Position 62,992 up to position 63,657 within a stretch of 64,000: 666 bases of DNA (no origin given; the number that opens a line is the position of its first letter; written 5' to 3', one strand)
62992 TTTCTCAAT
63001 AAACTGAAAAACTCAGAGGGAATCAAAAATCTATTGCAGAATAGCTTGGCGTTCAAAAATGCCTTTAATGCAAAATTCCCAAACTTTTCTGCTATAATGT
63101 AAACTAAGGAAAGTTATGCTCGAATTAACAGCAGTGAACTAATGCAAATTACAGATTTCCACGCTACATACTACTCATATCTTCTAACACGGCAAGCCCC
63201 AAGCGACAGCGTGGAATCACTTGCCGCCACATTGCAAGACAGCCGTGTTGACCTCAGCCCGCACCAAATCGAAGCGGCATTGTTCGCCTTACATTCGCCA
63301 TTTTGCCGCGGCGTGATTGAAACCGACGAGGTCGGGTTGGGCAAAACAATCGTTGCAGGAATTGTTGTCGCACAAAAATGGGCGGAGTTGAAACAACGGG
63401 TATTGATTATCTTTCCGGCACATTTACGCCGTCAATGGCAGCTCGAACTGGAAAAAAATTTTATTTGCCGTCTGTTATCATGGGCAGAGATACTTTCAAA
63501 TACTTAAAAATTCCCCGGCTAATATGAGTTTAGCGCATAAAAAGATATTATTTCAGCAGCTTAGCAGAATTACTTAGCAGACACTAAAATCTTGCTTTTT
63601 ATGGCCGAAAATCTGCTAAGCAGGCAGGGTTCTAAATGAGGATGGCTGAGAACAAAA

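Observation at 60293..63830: Decayed integrated element beside tRNA-Lys(UUU): IS fragment, AT-rich TPR gene, helicase stump, and a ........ motif array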

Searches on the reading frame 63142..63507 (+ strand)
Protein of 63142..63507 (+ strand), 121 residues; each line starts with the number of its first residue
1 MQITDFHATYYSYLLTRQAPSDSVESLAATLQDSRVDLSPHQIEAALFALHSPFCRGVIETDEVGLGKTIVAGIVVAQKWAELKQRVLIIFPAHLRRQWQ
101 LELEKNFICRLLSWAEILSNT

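Call 7: search_protein_families(library=pfam, proteins=[window:63142-63507:+], max_evalue=0.1)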
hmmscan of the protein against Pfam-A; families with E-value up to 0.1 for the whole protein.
window:63142-63507:+ (121 aa): 4 families
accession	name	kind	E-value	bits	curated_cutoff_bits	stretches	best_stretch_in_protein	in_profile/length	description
PF00176.29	SNF2-rel_dom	-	0.00038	20.1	24.9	1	41-105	1-72/290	SNF2-related domain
PF00270.35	DEAD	-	0.0096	16.1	26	1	57-95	16-57/167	DEAD/DEAH box helicase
PF04851.21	ResIII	-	0.022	15.1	22.5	1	52-107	21-77/164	Type III restriction enzyme, res subunit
PF13872.12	AAA_34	-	0.039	13.3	27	1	37-91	35-96/306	P-loop containing NTP hydrolase pore-1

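Call 10: find_encoding_contigs(protein=window:63142-63507:+, flank=10000, max_places=10)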
Protein window:63142-63507:+ (121 aa): 1 contig read that carries it; 1 place shown.
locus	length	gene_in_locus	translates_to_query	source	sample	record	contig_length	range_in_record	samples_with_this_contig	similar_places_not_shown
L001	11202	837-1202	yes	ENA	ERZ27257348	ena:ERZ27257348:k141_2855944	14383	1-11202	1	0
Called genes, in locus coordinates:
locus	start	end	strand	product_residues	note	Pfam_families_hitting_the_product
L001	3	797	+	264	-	?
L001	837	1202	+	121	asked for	-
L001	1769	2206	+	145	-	PF02082:Rrf2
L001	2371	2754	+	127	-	PF01042:Ribonuc_L-PSP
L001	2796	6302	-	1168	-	PF17757:UvrB_inter, PF02559:CarD_TRCF_RID, PF00270:DEAD, PF22590:Cas3-like_C_2 (faint), PF00271:Helicase_C, PF03461:TRCF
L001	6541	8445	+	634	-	PF07695:7TMR-DISM_7TM (weak), PF00512:HisKA, PF13581:HATPase_c_2 (faint), PF02518:HATPase_c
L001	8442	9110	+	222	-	PF00072:Response_reg, PF00486:Trans_reg_C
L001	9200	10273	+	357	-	PF07787:TMEM43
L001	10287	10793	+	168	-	PF20197:DUF6560, PF20226:DUF6585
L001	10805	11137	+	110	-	PF01740:STAS, PF13466:STAS_2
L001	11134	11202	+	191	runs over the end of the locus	PF00990:GGDEF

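Call 16: find_related_loci(query=L001:2796-6302:-, collection=genome_contigs, flank=10000)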
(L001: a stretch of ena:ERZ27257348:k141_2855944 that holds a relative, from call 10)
Query L001:2796-6302:- (1168 aa) in genome_contigs; peptide patterns used: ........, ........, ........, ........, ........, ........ (x = any residue, [..] = any of these).
599 stretches matched a pattern (row limit reached: there are more); 565 encode a relative of the query (tblastn E <= 1e-3); the best 80 are kept; 80 distinct loci.
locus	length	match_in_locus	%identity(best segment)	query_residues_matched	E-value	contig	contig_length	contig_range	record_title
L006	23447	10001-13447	55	3-1165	0e+0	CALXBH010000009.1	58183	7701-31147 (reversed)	MAG: uncultured Clostridia bacterium isolate E0_RP0__bin102 genome assembly, contig: E0_RP0__k127_449158, whole genome s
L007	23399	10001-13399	55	1-1152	0e+0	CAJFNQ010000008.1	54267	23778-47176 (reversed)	Candidatus Metaruminococcus gallistercoris isolate Coassembly_mag_135 genome assembly, contig: MAGpy_11413_min2k_bin_135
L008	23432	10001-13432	56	1-1161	0e+0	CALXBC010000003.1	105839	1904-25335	MAG: uncultured Clostridia bacterium isolate BRZ_FG__bin60 genome assembly, contig: BRZ_FG__NODE_369_length_105839_cov_9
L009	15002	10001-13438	55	1-1161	0e+0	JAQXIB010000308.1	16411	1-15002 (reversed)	MAG: Clostridiales bacterium isolate SUG1214 k141_7627151, whole genome shotgun sequence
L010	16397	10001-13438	54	3-1161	0e+0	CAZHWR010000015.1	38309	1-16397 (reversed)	MAG TPA_asm: uncultured Oscillospiraceae bacterium isolate SRP222994_co1_435 genome assembly, contig: NODE_1868_length_3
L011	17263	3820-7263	54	1-1168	0e+0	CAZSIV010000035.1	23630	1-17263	MAG TPA_asm: uncultured Oscillospiraceae bacterium isolate SRP287540_co1_231 genome assembly, contig: NODE_2149_length_2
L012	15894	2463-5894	53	3-1161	0e+0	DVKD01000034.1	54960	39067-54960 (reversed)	MAG TPA_asm: Candidatus Merdivicinus faecavium isolate CHK186-19003 CHK186__C162035_L54960_ERR3414581, whole genome shot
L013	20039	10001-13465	52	1-1164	0e+0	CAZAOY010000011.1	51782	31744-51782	MAG TPA_asm: uncultured Oscillospiraceae bacterium isolate SRP242652_co1_187 genome assembly, contig: NODE_601_length_51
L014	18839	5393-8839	54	1-1165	0e+0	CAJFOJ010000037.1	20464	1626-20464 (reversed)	uncultured Ruminococcaceae bacterium isolate Coassembly_mag_349 genome assembly, contig: MAGpy_11413_min2k_bin_349_fak87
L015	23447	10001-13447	53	1-1164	0e+0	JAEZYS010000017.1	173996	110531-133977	MAG: Bacillota bacterium isolate OH_PFB_246 k127_1388266, whole genome shotgun sequence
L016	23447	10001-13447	53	1-1164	0e+0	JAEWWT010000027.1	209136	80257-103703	MAG: Bacillota bacterium isolate OH_SFB_11 k127_47096, whole genome shotgun sequence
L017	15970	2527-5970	53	1-1164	0e+0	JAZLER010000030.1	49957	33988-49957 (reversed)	MAG: Fumia sp. isolate T1900045013_TC20190006.MAGScoT_cleanbin_000002 SGB_4385_k141_16990, whole genome shotgun sequence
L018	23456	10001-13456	52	1-1165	0e+0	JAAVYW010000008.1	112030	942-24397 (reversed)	MAG: Oscillospiraceae bacterium isolate ABMPRH_78_0 k141_168886, whole genome shotgun sequence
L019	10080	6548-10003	52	1-1164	0e+0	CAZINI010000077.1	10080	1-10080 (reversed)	MAG TPA_asm: uncultured Ruminococcus sp. isolate binchicken_co370_326 genome assembly, contig: NODE_6048_length_10080_co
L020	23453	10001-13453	52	2-1168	0e+0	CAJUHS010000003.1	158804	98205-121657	MAG TPA_asm: uncultured Oscillospiraceae bacterium isolate MGBC137711 genome assembly, contig: MGBC137711.3, whole genom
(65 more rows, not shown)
